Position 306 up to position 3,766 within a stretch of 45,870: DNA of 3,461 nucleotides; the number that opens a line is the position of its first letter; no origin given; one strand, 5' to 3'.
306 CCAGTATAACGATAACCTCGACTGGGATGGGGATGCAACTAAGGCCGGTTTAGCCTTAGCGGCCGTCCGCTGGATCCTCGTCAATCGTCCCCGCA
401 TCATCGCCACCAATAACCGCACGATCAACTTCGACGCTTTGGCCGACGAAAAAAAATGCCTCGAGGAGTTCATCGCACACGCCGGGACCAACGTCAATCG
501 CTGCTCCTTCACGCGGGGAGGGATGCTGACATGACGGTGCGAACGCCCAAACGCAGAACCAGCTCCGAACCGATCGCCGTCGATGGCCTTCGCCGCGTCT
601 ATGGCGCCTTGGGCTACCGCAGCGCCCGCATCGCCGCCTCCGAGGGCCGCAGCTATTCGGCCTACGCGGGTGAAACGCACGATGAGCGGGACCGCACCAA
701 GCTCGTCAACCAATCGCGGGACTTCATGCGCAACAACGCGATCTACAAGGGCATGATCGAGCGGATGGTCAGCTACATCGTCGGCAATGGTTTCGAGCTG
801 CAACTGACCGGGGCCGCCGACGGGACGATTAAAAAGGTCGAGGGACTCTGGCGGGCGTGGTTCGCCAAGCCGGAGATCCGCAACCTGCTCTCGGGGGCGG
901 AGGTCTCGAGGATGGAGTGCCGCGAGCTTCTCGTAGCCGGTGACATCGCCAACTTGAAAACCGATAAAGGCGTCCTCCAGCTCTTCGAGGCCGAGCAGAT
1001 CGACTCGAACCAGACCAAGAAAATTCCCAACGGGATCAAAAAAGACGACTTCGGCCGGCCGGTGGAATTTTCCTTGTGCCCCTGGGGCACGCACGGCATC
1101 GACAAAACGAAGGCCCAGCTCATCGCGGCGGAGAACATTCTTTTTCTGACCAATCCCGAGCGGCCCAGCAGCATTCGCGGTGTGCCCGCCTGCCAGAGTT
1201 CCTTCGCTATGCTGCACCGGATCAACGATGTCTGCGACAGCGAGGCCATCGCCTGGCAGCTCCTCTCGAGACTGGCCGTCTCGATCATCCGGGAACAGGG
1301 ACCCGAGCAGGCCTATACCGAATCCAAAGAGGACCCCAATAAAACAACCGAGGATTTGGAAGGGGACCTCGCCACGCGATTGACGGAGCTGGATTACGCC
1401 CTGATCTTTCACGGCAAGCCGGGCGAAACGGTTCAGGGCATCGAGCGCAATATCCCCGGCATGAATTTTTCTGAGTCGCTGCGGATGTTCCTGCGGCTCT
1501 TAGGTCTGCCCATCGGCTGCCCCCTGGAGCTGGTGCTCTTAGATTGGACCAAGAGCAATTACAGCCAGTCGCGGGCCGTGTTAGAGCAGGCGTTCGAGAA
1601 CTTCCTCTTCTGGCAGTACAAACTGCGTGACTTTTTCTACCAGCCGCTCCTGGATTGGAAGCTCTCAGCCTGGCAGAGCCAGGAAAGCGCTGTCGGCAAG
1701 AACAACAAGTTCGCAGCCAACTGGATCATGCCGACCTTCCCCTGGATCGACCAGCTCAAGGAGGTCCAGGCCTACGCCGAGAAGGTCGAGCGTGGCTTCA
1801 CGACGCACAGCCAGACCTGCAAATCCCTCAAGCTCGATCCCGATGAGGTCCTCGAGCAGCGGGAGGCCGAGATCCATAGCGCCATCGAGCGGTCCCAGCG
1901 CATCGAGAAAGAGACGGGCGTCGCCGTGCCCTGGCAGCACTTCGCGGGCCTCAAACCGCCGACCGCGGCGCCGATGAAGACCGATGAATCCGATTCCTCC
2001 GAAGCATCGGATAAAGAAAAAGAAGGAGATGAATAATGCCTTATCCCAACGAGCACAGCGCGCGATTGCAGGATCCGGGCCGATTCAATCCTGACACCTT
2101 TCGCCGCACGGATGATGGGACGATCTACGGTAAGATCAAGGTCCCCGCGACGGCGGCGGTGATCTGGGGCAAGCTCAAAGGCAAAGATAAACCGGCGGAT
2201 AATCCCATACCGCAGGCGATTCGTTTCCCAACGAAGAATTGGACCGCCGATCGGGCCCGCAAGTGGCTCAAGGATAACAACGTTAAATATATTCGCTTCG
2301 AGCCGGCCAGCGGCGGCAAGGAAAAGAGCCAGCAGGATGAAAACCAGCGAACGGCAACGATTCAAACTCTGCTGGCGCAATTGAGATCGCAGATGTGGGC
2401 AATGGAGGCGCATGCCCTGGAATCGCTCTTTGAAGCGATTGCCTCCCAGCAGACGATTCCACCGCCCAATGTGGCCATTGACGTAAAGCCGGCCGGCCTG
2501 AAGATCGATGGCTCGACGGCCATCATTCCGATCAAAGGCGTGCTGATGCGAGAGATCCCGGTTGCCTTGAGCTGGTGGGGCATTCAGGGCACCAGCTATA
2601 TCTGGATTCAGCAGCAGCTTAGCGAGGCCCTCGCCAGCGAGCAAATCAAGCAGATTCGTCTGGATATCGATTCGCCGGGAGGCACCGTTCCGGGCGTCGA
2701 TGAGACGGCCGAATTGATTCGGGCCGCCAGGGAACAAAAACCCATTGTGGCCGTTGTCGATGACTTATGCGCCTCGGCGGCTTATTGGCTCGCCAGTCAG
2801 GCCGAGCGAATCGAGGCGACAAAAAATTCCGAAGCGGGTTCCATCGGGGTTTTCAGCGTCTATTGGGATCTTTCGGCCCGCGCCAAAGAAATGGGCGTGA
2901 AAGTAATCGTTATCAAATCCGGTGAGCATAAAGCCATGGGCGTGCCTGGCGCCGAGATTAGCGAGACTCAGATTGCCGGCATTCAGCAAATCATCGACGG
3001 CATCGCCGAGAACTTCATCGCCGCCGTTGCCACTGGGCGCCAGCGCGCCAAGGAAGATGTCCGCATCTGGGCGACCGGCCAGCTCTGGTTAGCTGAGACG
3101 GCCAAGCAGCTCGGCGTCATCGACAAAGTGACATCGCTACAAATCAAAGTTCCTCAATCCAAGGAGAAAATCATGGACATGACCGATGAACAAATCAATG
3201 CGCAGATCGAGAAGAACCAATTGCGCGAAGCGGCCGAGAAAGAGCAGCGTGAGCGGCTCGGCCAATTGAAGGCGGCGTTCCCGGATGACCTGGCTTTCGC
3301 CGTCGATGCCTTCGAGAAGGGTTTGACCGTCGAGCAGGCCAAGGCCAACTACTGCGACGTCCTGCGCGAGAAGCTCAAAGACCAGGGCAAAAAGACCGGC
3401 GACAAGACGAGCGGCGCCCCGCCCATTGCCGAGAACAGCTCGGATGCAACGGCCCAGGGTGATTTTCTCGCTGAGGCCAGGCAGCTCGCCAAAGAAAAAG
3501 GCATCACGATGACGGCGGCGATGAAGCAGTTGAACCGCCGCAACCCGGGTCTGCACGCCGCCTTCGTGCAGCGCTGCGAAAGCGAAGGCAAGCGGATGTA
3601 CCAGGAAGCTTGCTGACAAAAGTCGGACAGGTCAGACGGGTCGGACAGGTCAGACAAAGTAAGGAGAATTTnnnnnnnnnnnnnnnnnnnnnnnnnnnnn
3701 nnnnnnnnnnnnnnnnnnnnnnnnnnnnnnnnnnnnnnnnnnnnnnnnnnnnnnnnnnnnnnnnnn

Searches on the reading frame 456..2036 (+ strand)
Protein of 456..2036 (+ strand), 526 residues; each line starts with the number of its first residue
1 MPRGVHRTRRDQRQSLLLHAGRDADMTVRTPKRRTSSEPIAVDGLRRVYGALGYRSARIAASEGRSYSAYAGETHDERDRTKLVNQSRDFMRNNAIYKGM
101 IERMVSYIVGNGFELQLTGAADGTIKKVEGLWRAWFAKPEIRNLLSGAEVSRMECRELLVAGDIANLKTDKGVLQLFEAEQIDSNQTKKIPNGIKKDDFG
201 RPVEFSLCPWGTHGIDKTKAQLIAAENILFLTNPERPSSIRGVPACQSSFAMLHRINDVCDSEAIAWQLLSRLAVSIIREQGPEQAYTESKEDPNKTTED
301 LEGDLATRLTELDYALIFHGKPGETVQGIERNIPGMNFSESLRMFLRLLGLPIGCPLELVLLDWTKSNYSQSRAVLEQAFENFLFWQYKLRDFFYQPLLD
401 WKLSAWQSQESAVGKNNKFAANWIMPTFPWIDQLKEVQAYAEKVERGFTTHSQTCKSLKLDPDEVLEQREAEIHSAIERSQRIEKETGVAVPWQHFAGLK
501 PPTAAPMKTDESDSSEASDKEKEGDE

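Call 8: search_protein_families(library=pfam, proteins=[window:456-2036:+], max_evalue=0.01)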
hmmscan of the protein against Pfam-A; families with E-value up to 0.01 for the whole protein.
window:456-2036:+ (526 aa): 1 family
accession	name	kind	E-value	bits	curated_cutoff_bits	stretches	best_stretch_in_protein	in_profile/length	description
PF05136.18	Phage_portal_2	-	2.9e-47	162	32.9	1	71-387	14-354/354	Phage portal protein, lambda family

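Call 13: find_encoding_contigs(protein=window:456-2036:+, flank=10000, max_places=6)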
Protein window:456-2036:+ (526 aa): no gene with exactly this product is on record in the collection.

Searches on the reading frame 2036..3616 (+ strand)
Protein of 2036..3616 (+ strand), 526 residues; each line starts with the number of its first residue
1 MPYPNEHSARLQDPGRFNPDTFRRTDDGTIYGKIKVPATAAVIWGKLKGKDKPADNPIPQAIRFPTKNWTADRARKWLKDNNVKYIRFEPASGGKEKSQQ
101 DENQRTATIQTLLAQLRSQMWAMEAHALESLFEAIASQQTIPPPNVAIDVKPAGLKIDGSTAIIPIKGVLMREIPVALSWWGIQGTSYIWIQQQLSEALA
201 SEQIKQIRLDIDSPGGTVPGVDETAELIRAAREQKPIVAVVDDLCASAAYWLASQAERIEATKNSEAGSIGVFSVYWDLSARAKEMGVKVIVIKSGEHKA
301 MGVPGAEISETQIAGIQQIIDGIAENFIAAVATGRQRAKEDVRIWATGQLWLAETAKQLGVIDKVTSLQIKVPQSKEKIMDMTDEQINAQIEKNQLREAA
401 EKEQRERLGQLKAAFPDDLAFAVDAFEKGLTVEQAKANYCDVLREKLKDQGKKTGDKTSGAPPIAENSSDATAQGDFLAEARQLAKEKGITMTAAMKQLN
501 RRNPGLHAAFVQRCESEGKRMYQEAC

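Call 8: search_protein_families(library=pfam, proteins=[window:2036-3616:+], max_evalue=0.01)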
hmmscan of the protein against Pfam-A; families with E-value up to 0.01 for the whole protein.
window:2036-3616:+ (526 aa): 4 families
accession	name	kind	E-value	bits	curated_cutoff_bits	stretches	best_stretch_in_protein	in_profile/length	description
PF01343.23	Peptidase_S49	-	2.9e-30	105.7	24.9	1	231-369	3-141/154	Peptidase family S49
PF25145.1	NfeD1b_N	-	4e-07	30.3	40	1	189-272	17-97/189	NfeD1b, N-terminal domain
PF00574.28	CLP_protease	-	0.0014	19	20.2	0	191-257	33-97/182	Clp protease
PF16809.10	NleF_casp_inhib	-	0.0027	18.2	24.1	1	310-408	10-87/145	NleF caspase inhibitor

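Call 11: find_related_loci(query=window:2036-3616:+, collection=viral_contigs, flank=10000)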
Query window:2036-3616:+ (526 aa) in viral_contigs; peptide patterns used: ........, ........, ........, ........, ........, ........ (x = any residue, [..] = any of these).
44 stretches matched a pattern; 16 encode a relative of the query (tblastn E <= 1e-3); 16 distinct loci.
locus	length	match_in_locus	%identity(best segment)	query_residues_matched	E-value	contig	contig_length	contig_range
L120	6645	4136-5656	49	1-510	8e-147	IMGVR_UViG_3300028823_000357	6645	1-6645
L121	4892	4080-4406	71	1-112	8e-49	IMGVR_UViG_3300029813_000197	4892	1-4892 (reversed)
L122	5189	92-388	75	1-99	3e-45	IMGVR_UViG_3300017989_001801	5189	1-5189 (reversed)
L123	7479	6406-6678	75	1-91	2e-42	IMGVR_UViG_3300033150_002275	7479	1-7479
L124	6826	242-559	64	1-106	1e-41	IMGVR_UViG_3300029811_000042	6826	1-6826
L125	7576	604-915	63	1-104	4e-40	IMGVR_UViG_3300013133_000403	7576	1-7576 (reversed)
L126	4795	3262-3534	73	2-92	1e-39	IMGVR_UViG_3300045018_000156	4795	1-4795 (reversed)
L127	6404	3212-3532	63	1-110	2e-38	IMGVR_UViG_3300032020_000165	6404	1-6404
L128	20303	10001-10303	57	1-101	6e-35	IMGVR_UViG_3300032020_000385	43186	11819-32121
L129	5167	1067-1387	55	1-98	1e-33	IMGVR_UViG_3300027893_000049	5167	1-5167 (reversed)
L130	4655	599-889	66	1-100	1e-31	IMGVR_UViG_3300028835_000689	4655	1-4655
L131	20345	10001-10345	37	1-135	6e-20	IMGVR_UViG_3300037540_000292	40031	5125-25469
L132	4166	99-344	43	1-95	2e-16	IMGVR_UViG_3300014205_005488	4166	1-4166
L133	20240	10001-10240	44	1-92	4e-14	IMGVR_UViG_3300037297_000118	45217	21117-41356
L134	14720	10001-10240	44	1-92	4e-14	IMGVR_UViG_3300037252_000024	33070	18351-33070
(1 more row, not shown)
